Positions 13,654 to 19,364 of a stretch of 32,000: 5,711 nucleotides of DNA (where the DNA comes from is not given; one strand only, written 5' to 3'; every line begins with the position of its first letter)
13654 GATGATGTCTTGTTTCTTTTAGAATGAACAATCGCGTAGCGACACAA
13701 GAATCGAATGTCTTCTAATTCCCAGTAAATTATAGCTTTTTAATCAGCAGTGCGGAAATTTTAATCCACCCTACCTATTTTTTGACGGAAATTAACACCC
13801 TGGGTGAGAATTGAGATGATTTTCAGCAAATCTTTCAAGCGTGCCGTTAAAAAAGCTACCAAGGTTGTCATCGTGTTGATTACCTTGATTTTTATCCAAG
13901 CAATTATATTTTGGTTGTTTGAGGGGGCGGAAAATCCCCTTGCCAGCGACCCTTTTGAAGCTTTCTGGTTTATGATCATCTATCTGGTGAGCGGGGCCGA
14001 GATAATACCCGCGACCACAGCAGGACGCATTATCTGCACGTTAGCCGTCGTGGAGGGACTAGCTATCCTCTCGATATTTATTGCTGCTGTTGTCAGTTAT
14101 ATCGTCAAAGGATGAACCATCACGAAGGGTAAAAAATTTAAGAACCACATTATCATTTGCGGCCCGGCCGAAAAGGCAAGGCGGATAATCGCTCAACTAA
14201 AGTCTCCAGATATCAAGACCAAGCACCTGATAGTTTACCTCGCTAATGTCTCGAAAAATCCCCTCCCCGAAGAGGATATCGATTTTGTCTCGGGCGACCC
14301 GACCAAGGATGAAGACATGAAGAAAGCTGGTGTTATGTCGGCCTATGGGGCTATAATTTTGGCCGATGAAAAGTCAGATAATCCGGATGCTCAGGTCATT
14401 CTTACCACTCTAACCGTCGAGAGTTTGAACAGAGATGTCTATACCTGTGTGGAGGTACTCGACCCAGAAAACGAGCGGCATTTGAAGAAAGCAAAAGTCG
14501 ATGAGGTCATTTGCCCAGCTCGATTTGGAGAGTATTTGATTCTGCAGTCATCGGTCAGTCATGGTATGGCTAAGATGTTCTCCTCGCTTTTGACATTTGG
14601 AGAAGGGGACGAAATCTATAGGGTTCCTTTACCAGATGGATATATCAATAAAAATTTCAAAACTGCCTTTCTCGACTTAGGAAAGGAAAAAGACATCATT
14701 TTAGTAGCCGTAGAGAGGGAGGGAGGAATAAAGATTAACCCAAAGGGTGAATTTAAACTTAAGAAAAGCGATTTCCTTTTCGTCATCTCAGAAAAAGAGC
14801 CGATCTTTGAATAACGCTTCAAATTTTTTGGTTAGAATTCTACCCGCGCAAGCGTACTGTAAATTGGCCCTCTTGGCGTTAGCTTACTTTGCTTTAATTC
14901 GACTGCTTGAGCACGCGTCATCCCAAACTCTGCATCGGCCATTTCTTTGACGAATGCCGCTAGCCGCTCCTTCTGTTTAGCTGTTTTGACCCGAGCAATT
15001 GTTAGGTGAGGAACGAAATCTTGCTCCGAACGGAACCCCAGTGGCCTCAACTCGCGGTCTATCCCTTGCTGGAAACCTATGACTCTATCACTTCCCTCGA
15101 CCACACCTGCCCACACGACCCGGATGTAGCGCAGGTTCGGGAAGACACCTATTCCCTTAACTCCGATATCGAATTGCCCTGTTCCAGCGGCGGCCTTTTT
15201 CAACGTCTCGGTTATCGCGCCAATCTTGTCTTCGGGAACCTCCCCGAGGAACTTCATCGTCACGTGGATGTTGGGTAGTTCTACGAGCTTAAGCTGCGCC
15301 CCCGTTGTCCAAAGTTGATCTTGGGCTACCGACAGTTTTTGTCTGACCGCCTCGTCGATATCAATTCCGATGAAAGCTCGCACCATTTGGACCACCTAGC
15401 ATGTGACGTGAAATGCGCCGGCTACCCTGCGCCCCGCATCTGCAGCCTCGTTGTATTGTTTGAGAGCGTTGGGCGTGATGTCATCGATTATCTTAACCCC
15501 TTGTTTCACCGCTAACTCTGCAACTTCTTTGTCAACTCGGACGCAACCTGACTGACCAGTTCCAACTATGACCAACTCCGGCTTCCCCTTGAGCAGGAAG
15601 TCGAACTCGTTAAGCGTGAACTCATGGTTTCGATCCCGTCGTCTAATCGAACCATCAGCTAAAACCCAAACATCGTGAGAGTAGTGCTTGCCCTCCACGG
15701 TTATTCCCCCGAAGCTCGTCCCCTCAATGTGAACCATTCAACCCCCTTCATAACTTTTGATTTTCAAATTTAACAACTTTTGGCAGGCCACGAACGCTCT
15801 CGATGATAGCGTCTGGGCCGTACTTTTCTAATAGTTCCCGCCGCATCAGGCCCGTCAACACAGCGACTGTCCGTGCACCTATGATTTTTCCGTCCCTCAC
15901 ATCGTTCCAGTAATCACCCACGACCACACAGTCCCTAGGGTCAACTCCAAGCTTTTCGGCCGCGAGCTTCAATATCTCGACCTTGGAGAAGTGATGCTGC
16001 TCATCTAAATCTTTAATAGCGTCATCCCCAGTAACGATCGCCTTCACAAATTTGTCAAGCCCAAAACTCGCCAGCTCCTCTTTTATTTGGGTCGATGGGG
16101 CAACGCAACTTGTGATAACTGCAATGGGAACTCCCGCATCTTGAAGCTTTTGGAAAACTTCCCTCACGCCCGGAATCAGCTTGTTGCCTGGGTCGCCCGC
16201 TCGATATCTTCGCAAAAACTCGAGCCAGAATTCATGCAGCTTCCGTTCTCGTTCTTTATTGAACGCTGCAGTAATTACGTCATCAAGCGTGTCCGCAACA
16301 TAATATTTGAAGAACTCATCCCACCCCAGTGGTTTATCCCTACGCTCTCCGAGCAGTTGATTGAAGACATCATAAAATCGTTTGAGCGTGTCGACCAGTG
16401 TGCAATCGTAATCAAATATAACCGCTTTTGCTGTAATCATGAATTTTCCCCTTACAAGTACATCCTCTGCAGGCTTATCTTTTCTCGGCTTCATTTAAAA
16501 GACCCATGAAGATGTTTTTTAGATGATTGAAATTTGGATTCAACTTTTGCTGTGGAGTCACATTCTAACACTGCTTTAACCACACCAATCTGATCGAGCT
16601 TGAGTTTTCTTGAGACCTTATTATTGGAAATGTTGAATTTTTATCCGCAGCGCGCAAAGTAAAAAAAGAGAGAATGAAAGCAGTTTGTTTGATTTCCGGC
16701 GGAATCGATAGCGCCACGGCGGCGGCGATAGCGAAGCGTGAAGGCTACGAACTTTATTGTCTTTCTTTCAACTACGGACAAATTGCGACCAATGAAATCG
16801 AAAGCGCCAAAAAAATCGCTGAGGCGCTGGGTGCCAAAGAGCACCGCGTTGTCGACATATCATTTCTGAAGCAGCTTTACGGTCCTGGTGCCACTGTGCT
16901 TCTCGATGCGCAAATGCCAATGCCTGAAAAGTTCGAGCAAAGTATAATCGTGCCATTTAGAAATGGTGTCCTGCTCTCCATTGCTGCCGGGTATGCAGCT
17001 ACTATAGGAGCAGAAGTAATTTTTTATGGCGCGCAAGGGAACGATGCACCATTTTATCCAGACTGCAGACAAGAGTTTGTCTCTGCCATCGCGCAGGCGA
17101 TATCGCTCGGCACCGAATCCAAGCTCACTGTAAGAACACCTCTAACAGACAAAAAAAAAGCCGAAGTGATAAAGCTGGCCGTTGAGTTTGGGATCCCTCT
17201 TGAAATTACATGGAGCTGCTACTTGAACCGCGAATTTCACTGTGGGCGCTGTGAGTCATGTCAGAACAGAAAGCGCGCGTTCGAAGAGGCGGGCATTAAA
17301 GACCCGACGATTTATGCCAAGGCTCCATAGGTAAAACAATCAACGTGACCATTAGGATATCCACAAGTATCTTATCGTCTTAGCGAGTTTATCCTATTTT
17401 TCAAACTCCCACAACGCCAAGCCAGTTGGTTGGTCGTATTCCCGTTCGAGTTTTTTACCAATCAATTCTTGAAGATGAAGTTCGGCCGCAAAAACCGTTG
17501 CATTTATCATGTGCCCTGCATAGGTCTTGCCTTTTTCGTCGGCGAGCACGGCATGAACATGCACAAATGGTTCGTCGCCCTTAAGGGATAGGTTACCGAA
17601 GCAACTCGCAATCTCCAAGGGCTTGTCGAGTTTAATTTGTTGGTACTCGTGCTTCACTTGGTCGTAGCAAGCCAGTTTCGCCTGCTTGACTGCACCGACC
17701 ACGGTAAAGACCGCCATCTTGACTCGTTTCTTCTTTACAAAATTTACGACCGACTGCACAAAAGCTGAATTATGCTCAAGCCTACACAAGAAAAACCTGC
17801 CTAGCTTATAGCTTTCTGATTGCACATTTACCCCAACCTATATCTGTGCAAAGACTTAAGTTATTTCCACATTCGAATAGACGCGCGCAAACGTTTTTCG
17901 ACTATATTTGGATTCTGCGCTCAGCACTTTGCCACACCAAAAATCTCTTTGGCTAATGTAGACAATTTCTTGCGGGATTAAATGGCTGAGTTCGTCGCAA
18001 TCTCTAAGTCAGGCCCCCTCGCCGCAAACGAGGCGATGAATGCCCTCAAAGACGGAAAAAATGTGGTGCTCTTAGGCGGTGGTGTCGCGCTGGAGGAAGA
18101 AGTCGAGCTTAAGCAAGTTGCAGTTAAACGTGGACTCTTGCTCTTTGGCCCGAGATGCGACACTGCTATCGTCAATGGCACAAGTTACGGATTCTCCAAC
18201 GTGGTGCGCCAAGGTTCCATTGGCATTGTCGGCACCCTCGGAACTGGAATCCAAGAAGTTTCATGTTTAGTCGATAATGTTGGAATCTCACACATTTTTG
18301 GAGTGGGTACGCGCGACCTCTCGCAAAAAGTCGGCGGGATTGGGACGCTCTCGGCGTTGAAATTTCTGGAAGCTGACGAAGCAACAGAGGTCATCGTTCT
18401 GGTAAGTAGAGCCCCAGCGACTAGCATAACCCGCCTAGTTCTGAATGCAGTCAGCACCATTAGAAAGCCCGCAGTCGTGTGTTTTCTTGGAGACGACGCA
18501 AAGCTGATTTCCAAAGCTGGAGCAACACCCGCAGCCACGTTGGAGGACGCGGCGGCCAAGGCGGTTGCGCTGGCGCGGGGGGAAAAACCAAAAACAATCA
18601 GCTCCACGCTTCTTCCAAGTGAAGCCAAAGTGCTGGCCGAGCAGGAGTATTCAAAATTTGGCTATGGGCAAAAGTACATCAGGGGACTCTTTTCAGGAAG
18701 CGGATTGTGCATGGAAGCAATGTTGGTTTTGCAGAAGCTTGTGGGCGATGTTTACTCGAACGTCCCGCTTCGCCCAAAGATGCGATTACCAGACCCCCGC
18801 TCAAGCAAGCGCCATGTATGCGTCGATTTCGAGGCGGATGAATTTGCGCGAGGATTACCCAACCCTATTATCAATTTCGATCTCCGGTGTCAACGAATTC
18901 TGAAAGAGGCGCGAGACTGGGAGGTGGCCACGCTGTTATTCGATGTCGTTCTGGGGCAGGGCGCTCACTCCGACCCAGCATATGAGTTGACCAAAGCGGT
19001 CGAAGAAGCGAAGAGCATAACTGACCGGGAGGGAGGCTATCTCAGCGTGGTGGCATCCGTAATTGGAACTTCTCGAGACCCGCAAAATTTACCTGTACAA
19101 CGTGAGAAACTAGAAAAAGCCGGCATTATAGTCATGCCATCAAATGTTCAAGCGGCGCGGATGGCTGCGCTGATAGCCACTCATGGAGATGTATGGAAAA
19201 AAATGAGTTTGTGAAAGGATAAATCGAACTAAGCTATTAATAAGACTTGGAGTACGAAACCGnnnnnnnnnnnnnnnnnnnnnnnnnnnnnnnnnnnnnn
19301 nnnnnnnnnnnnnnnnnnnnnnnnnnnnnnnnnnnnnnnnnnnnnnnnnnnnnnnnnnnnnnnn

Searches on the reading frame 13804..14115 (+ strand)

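Call 53: search_protein_families(library=pfam, proteins=[window:13804-14115:+], max_evalue=0.001)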
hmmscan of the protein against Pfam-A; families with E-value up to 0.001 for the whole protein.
window:13804-14115:+ (103 aa): 2 families
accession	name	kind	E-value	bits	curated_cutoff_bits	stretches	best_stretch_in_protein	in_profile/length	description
PF00520.37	Ion_trans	-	9.8e-06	25.4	25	1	7-101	118-234/241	Ion transport protein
PF07885.22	Ion_trans_2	-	2.3e-05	24.6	22.5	1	24-101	2-78/79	Ion channel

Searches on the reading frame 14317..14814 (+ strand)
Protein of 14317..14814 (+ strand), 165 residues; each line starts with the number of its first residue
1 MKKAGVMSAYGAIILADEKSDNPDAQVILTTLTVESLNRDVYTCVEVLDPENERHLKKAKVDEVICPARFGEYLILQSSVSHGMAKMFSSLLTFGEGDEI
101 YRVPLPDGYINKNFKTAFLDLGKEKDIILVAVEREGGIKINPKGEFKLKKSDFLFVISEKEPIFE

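Call 53: search_protein_families(library=pfam, proteins=[window:14317-14814:+], max_evalue=0.001)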
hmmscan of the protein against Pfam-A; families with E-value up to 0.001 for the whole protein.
window:14317-14814:+ (165 aa): 4 families
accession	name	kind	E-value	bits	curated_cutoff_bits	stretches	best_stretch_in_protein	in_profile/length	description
PF06241.17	Castor_Poll_mid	-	3.9e-06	27.3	26.7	1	74-161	7-91/104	Castor and Pollux, part of voltage-gated ion channel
PF03493.23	BK_channel_a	-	8.4e-06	26.5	26.8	0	95-132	53-90/90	Calcium-activated BK potassium channel alpha subunit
PF02254.24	TrkA_N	-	1e-05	26.3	23.8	1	1-67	55-116/116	TrkA-N domain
PF02080.26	TrkA_C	-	0.00011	22.4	27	1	102-161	5-61/71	TrkA-C domain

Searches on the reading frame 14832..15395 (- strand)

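Call 53: search_protein_families(library=pfam, proteins=[window:14832-15395:-], max_evalue=0.001)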
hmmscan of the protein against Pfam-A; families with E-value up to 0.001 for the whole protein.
window:14832-15395:- (187 aa): 3 families
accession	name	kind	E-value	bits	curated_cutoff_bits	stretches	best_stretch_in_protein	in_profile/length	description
PF02834.22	LigT_PEase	-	7.6e-29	100.2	23.3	2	11-95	1-87/87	LigT like Phosphoesterase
PF13563.12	2_5_RNA_ligase2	-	4.9e-15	56.3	27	1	38-162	21-143/152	2'-5' RNA ligase superfamily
PF10469.15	AKAP7_NLS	-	1.2e-11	45.3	24.4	1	15-187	12-208/208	AKAP7 2'5' RNA ligase-like domain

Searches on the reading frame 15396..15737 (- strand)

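Call 53: search_protein_families(library=pfam, proteins=[window:15396-15737:-], max_evalue=0.001)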
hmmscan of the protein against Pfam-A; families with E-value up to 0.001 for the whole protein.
window:15396-15737:- (113 aa): 1 family
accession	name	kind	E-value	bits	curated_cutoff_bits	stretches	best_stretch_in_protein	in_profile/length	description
PF04430.19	DUF498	-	5.8e-21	75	33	1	4-110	1-109/109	Protein of unknown function (DUF498/DUF598)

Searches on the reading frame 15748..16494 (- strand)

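Call 53: search_protein_families(library=pfam, proteins=[window:15748-16494:-], max_evalue=0.001)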
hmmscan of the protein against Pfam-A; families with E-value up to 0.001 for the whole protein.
window:15748-16494:- (248 aa): 6 families
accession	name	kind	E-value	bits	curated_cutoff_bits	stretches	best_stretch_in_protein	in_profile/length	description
PF13419.12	HAD_2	-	2.5e-23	83.6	23.8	1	25-212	1-178/178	Haloacid dehalogenase-like hydrolase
PF00702.32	Hydrolase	-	5.3e-18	66.5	26.4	1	23-200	2-185/191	haloacid dehalogenase-like hydrolase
PF13242.12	Hydrolase_like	-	3.1e-13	49.9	22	1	174-235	9-73/75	HAD-hyrolase-like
PF12710.13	HAD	-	8.3e-11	43.1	27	1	25-199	1-185/189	haloacid dehalogenase-like hydrolase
PF13344.12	Hydrolase_6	-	6.7e-06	26.5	27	1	103-171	12-81/101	Haloacid dehalogenase-like hydrolase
PF12689.13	Acid_PPase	-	0.00037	20.8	27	0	105-221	45-159/169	Acid Phosphatase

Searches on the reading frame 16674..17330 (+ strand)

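Call 53: search_protein_families(library=pfam, proteins=[window:16674-17330:+], max_evalue=0.001)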
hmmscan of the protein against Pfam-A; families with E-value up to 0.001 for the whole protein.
window:16674-17330:+ (218 aa): 7 families
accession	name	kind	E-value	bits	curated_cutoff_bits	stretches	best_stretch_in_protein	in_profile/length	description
PF06508.19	QueC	-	6.4e-65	219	22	1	2-206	1-209/210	Queuosine biosynthesis protein QueC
PF00733.27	Asn_synthase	-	2e-07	31.4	21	1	4-59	21-77/354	Asparagine synthase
PF02568.20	ThiI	-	2.6e-07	30.9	20.5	1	2-56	5-60/197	Thiamine biosynthesis protein (ThiI)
PF24167.1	DUF7411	-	2.6e-05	24.3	28.7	1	1-61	1-57/194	Family of unknown function (DUF7411)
PF02540.23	NAD_synthase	-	4e-05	23.3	21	0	2-62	20-81/242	NAD synthase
PF00764.25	Arginosuc_synth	-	5.6e-05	23.7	27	1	4-62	3-61/162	Arginosuccinate synthase N-terminal HUP domain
PF03054.22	tRNA_Me_trans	-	9.7e-05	22.5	20.6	1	1-38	1-38/202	tRNA methyl transferase HUP domain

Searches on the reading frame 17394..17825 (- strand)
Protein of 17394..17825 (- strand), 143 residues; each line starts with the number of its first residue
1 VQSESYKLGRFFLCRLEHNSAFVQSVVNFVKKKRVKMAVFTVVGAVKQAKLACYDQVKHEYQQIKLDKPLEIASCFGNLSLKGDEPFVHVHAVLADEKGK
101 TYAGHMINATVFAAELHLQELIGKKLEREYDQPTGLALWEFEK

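Call 52: search_protein_families(library=pfam, proteins=[window:17394-17825:-], max_evalue=0.001)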
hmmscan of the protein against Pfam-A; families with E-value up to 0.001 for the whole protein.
window:17394-17825:- (143 aa): 1 family
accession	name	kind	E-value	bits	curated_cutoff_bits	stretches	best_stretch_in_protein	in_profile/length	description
PF03479.20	PCC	-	1.2e-27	97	25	1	10-122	1-116/117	Plants and Prokaryotes Conserved (PCC) domain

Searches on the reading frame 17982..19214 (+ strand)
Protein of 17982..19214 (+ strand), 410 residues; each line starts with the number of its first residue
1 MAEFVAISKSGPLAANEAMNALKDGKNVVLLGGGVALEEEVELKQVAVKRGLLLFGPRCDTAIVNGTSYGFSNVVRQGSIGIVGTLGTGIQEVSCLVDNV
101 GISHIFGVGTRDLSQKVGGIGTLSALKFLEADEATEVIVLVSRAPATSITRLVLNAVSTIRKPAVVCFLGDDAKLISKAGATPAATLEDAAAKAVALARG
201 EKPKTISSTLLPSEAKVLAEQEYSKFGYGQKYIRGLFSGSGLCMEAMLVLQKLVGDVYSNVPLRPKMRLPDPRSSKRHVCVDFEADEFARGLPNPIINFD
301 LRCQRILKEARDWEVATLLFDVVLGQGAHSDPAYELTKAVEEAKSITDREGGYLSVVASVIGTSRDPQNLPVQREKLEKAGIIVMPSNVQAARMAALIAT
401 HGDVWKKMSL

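Call 52: search_protein_families(library=pfam, proteins=[window:17982-19214:+], max_evalue=0.001)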
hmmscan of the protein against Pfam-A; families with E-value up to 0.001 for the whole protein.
window:17982-19214:+ (410 aa): 2 families
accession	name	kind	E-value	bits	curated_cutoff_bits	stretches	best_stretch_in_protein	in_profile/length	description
PF00549.24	Ligase_CoA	-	4.3e-27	95.2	24.5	1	236-396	1-126/128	CoA-ligase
PF02629.25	CoA_binding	-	1e-05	26.6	22.3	1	77-168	3-95/97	CoA binding domain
